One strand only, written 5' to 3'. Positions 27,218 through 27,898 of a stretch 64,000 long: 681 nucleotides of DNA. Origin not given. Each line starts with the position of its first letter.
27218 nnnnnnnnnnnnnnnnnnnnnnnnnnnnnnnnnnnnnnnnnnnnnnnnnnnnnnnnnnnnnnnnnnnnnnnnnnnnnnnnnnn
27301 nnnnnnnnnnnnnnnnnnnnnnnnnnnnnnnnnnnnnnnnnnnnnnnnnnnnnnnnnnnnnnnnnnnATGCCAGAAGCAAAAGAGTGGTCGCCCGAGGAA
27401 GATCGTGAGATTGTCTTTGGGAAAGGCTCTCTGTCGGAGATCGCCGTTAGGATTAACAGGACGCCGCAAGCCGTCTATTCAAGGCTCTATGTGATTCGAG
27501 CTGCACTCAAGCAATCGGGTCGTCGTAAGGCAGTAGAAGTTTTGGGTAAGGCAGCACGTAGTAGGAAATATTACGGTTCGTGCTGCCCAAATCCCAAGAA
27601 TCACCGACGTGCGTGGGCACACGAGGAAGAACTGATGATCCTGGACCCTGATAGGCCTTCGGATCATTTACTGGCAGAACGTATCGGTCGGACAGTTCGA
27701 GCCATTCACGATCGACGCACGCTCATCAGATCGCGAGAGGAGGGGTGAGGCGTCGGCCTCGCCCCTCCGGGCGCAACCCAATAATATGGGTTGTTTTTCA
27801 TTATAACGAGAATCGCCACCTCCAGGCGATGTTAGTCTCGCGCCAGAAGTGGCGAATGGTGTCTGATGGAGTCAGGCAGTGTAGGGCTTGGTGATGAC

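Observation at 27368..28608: GC-rich two-gene island (small HTH protein plus a 208-aa unknown) with a 16-bp palindromic operator-like site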

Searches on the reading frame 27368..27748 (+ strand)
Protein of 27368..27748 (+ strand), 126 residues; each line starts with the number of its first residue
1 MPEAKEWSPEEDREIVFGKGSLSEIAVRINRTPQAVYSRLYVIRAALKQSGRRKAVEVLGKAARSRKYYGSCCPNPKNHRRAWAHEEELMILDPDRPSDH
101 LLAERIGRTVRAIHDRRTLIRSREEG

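Call 4: search_protein_families(library=pfam, proteins=[window:27368-27748:+], max_evalue=1)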
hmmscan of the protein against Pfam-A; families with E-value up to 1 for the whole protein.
window:27368-27748:+ (126 aa): 2 families
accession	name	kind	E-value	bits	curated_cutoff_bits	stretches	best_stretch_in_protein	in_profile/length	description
PF08281.18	Sigma70_r4_2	-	0.079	13.1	25.7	1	21-47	28-54/54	Sigma-70, region 4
PF00249.37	Myb_DNA-binding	-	0.092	13.3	24.4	1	6-41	3-43/46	Myb-like DNA-binding domain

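Call 5: search_protein_families(library=phrogs, proteins=[window:27368-27748:+], max_evalue=1)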
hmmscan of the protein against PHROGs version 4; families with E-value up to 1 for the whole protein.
window:27368-27748:+ (126 aa): 5 families
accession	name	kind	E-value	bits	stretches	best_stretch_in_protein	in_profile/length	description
phrog_323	-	transcription regulation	8.6e-10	39.7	1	4-117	94-185/319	transcriptional regulator, D5-like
phrog_38779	-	unknown function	0.0061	17.5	1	75-116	12-53/61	-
phrog_14101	-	transcription regulation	0.013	17.1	0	4-44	4-46/103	transcriptional regulator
phrog_11013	-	unknown function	0.095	13.6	0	18-52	46-80/87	-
phrog_1740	-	transcription regulation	0.17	11.3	1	13-50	174-215/567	RNA polymerase sigma factor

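Call 11: find_homologous_proteins(query=window:27368-27748:+)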
Query window:27368-27748:+ (126 aa): 1 proteins with E <= 0.001 among 8 candidates.
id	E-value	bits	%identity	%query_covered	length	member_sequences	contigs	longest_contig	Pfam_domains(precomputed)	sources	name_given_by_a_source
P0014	2.2e-77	275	100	100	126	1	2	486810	-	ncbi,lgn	-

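Call 21: find_encoding_contigs(protein=P0014, flank=3000, max_places=4)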
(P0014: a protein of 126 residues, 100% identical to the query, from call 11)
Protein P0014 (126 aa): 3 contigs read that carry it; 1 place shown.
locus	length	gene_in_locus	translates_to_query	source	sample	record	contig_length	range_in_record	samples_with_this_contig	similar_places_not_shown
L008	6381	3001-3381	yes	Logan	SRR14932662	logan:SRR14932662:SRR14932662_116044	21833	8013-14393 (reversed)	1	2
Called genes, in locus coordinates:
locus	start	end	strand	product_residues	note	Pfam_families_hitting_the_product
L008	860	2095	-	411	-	PF04851:ResIII, PF00270:DEAD, PF16203:ERCC3_RAD25_C (weak), PF00271:Helicase_C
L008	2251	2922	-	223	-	PF09335:VTT_dom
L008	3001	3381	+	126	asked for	-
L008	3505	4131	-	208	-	-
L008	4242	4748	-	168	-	-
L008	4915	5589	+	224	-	PF00072:Response_reg, PF23198:PDE8A_N (weak), PF00486:Trans_reg_C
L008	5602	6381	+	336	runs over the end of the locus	PF00512:HisKA, PF02518:HATPase_c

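Call 25: search_dna_similar(query=window:27368-27748:+, collection=phages, mode=protein, max_evalue=0.01)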
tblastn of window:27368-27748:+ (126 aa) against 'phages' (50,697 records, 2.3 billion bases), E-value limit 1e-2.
No match.

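Call 26: search_solved_structures(query=window:27368-27748:+, max_evalue=10, show_alignments=2)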
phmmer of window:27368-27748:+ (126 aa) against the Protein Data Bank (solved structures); distinct sequences matched with E-value up to 10: 1.
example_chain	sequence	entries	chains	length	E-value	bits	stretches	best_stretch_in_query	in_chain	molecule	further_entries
4nps_A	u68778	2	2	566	0.91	13.4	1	22-78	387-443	Bartonella effector protein (Bep) substrate of VirB T4SS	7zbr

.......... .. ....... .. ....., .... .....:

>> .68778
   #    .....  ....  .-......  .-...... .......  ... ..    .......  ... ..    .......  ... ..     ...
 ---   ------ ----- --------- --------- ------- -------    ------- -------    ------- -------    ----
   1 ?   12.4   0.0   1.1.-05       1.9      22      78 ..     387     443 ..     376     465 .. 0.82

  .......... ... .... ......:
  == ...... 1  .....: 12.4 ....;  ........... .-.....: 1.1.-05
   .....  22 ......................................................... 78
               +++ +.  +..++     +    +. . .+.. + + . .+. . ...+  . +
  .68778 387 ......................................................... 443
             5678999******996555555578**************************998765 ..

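Call 27: search_protein_families(library=ncbifam, proteins=[window:27368-27748:+], max_evalue=1)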
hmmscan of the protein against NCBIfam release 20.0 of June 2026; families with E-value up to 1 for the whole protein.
window:27368-27748:+ (126 aa): 1 family
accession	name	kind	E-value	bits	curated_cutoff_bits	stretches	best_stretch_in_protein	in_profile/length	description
TIGR02989.1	Sig-70_gvs1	subfamily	0.0031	17.5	124.55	1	20-49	127-156/158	RNA polymerase sigma-70 factor, Rhodopirellula/Verrucomicrobium family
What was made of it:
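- On Sigma-70 region 4 (PF08281 / PF04545): TIGR02989 scores 17.5 bits against 124.6 (call 27).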

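Call 28: search_protein_families(library=padloc, proteins=[window:27368-27748:+], max_evalue=1)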
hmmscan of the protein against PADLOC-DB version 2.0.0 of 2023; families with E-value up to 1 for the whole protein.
window:27368-27748:+ (126 aa): 0 families
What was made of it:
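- On Toxin-antitoxin or anti-phage defence pair: There are no PADLOC hits for either protein (call 28).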

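Call 41: find_homologous_proteins(query=A4, max_evalue=0.01)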
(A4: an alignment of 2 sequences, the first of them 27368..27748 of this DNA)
Query A4 (2 sequences) (126 aa, profile of the alignment): 2 proteins with E <= 0.01 among 317 candidates.
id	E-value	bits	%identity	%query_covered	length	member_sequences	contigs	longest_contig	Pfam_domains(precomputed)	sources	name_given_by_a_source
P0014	2.3e-68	247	100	100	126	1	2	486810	-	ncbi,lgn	-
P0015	2.4e-67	243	45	100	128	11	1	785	-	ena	-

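Call 49: predict_structure(alignment_id=A5)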
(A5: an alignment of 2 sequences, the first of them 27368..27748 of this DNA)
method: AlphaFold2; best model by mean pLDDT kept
length: 126 residues; sequences in the alignment: 2
mean_pLDDT: 74.9   pTM: 0.39
mean pLDDT of the five models: 74.9, 73.2, 69.6, 67.6, 52.5
residues with pLDDT >= 90: 12; 70-90: 73; 50-70: 32; < 50: 9
segments of 3 or more residues with pLDDT < 50: 1-3, 70-73
pLDDT, mean of each block of 10 residues (from residue 1): 68 88 91 90 76 53 52 54 83 78 81 85 75
secondary structure, 60 per line:
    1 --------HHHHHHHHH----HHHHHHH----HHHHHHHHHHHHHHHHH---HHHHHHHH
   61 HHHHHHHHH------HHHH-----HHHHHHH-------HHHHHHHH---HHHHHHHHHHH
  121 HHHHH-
elements in order: H9-17 H22-28 H33-49 H53-69 H76-79 H85-91 H99-106 H110-125

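Call 66: find_related_loci(query=A5, collection=viral_contigs, flank=5000)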
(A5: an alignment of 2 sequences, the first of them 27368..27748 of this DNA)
Query A5 (126 aa) in viral_contigs; peptide patterns used: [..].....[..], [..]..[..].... (x = any residue, [..] = any of these).
57 stretches matched a pattern, but none encodes a relative of the query by tblastn (E <= 1e-3).

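Call 68: find_related_loci(query=A5, collection=metagenome_contigs, flank=4000)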
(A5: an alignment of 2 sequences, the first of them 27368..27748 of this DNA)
Query A5 (126 aa) in metagenome_contigs; peptide patterns used: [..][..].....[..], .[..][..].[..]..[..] (x = any residue, [..] = any of these).
464 stretches matched a pattern, but none encodes a relative of the query by tblastn (E <= 1e-3).
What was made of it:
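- Tried and rejected: No close homologs of ORF126 turned up in phage records (tblastn, call 25), IMG/VR (call 66) or JGI metagenome contigs (call 68).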

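Call 70: find_encoding_contigs(protein=P0015, flank=4000, max_places=6)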
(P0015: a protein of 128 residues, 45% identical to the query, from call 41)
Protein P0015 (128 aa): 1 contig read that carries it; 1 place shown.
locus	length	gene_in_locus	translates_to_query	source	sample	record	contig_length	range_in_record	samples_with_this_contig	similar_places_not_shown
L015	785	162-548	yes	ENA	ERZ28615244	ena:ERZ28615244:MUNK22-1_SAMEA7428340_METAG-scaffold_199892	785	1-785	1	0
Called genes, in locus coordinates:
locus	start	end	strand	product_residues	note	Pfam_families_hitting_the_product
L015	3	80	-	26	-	?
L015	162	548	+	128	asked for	-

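Call 72: list_cluster_members(proteins=[P0015, P0014])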
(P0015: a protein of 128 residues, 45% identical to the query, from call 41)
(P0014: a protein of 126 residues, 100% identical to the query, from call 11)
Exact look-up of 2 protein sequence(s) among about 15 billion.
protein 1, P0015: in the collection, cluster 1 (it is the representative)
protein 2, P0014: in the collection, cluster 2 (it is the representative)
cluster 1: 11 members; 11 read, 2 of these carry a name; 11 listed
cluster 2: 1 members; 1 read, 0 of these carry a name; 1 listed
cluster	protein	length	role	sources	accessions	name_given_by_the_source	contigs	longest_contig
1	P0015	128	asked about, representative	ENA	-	-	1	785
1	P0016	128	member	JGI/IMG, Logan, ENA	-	hypothetical protein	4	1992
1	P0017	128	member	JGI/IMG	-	hypothetical protein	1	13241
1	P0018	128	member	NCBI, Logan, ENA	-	-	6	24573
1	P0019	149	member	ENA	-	-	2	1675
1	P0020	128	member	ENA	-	-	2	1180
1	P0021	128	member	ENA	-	-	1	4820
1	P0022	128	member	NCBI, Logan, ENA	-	-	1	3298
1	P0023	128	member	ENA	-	-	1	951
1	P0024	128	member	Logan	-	-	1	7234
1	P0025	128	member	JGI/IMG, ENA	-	-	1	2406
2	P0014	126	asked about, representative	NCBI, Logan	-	-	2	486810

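Call 73: find_encoding_contigs(protein=P0018, flank=5000, max_places=3)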
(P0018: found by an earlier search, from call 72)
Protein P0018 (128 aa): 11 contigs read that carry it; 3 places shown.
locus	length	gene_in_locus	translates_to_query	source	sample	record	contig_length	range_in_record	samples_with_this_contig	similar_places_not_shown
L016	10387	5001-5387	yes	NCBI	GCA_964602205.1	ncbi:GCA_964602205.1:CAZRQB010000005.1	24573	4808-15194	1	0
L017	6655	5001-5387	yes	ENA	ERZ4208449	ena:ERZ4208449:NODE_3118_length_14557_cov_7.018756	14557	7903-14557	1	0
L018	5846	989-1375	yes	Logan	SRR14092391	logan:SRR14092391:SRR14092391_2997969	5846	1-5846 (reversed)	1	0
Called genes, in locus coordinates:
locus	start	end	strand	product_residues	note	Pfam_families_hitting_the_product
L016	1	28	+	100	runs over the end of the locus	PF02575:YbaB_DNA_bd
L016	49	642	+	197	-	PF21176:RecR_HhH, PF02132:RecR_ZnF, PF01751:Toprim (weak), PF13662:Toprim_4, PF21175:RecR_C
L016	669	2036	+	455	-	PF01406:tRNA-synt_1e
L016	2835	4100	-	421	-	PF04851:ResIII, PF00270:DEAD, PF00271:Helicase_C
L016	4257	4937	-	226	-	PF09335:VTT_dom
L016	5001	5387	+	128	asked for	-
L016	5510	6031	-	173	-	PF01066:CDP-OH_P_transf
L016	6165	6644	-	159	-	-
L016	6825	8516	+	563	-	PF00072:Response_reg, PF00486:Trans_reg_C, PF00512:HisKA, PF02518:HATPase_c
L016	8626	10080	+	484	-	PF16396:DUF5005, PF13810:DUF4185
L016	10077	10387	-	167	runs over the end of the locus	PF20603:Bact_hydrolase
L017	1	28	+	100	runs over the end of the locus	PF02575:YbaB_DNA_bd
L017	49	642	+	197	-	PF21176:RecR_HhH, PF02132:RecR_ZnF, PF01751:Toprim (weak), PF13662:Toprim_4, PF21175:RecR_C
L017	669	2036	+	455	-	PF01406:tRNA-synt_1e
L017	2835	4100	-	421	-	PF04851:ResIII, PF00270:DEAD, PF00271:Helicase_C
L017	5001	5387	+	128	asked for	-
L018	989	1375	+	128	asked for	-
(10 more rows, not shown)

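Call 80: find_encoding_contigs(protein=P0017, flank=4000, max_places=3)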
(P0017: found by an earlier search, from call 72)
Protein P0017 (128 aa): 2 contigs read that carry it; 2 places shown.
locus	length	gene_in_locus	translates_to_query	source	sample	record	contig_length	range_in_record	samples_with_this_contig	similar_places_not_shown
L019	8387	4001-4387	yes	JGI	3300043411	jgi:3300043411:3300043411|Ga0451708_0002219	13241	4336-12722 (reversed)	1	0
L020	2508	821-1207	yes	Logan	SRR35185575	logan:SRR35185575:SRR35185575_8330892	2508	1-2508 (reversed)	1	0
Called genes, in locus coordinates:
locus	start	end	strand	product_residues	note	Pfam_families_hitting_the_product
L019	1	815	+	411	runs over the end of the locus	PF01406:tRNA-synt_1e, PF23493:CysS_C (weak)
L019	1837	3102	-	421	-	PF04851:ResIII, PF00270:DEAD, PF00271:Helicase_C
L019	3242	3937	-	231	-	PF09335:VTT_dom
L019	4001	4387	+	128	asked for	-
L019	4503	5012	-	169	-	-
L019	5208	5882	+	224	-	PF00072:Response_reg, PF00486:Trans_reg_C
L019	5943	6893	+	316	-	PF00512:HisKA, PF02518:HATPase_c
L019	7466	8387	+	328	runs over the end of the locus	PF16396:DUF5005, PF13810:DUF4185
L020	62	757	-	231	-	PF09335:VTT_dom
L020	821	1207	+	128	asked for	-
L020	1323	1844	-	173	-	-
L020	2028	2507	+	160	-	?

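Call 81: find_encoding_contigs(protein=P0024, flank=4000, max_places=3)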
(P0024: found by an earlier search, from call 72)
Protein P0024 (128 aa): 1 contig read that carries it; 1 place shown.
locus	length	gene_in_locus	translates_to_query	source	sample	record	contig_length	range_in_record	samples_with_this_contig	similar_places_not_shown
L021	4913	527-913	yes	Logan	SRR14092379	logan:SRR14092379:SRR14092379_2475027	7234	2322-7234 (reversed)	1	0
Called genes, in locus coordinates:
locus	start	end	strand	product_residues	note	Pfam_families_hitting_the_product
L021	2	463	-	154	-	?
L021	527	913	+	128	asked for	-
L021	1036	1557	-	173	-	PF01066:CDP-OH_P_transf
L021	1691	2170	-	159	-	-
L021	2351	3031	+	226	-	PF00072:Response_reg, PF00486:Trans_reg_C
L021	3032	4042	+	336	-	PF00512:HisKA, PF02518:HATPase_c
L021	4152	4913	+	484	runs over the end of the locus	PF16396:DUF5005, PF13810:DUF4185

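Call 94: search_protein_families(library=pfam, proteins=[L016:5510-6031:-], max_evalue=0.1)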
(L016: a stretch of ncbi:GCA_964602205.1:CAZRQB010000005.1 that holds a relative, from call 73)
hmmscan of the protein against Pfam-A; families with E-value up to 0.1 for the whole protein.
L016:5510-6031:- (173 aa): 1 family
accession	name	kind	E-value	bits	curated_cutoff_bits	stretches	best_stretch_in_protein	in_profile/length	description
PF01066.26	CDP-OH_P_transf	-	2.3e-12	48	22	1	6-142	4-138/152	CDP-alcohol phosphatidyltransferase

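Call 99: search_protein_families(library=pfam, proteins=[P0015], max_evalue=1)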
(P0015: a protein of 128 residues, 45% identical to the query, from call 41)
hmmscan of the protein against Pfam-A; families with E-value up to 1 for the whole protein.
P0015 (128 aa): 9 families
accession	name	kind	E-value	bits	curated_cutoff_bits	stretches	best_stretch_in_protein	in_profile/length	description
PF08281.18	Sigma70_r4_2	-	0.0014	18.7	25.7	1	19-41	26-48/54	Sigma-70, region 4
PF13404.12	HTH_AsnC-type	-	0.0026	18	27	1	21-40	19-38/42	AsnC-type helix-turn-helix domain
PF13384.12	HTH_23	-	0.0077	16.5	24.6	1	21-40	19-38/50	Homeodomain-like domain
PF13412.12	HTH_24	-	0.012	15.7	21.9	0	93-118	12-37/48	Winged helix-turn-helix DNA-binding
PF15943.11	YdaS_toxin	-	0.032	14.5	30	0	19-37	8-26/65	Bacterial toxin YdaS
PF25212.1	HVO_A0114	-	0.043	14.1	27.6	0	92-117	30-55/84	HVO_A0114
PF08535.16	KorB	-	0.066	13.6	22.3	1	22-46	6-30/89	KorB domain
PF04539.22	Sigma70_r3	-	0.073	13.6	25.3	0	98-116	20-38/78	Sigma-70 region 3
PF08279.18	HTH_11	-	0.096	13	25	0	23-37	19-33/55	HTH domain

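Call 100: search_protein_families(library=phrogs, proteins=[P0015, L016:5510-6031:-], max_evalue=0.1)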
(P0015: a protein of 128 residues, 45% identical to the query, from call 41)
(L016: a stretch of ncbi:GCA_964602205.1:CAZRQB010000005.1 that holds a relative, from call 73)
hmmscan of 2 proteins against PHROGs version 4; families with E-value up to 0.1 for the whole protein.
P0015 (128 aa): 6 families
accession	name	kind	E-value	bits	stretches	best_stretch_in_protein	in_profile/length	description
phrog_323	-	transcription regulation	2.6e-13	51.2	1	4-120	94-186/319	transcriptional regulator, D5-like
phrog_11013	-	unknown function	3e-05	24.8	0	79-127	27-76/87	-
phrog_7061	-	DNA, RNA and nucleotide metabolism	0.00087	20.8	0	21-36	46-61/70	HTH DNA binding protein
phrog_14101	-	transcription regulation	0.0065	18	0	7-54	7-56/103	transcriptional regulator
phrog_803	-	moron, auxiliary metabolic gene and host takeover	0.043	15.2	0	15-57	18-57/117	host nuclease inhibitor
phrog_38779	-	unknown function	0.063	14.3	0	19-42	33-56/61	-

L016:5510-6031:- (173 aa): 1 family
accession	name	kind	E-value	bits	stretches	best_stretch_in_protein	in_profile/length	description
phrog_32003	-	unknown function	1.6e-08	35.8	1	10-96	13-97/182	-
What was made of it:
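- On phrog_323 (phage 'transcriptional regulator, D5-like'): The match covers only profile positions 94-186 of 319 (calls 5, 100).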

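Call 105: find_encoding_contigs(protein=P0021, flank=4000, max_places=3)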
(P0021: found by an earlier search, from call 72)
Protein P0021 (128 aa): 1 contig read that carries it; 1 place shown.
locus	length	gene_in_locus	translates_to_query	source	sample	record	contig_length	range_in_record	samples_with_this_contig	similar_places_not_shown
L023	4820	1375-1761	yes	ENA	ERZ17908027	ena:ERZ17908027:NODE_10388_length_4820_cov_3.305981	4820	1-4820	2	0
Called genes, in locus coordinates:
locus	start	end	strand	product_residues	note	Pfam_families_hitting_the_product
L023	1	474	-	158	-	?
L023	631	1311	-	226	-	PF09335:VTT_dom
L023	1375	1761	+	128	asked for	-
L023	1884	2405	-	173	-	PF01066:CDP-OH_P_transf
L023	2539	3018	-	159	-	-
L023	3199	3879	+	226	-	PF00072:Response_reg, PF00486:Trans_reg_C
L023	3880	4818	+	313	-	?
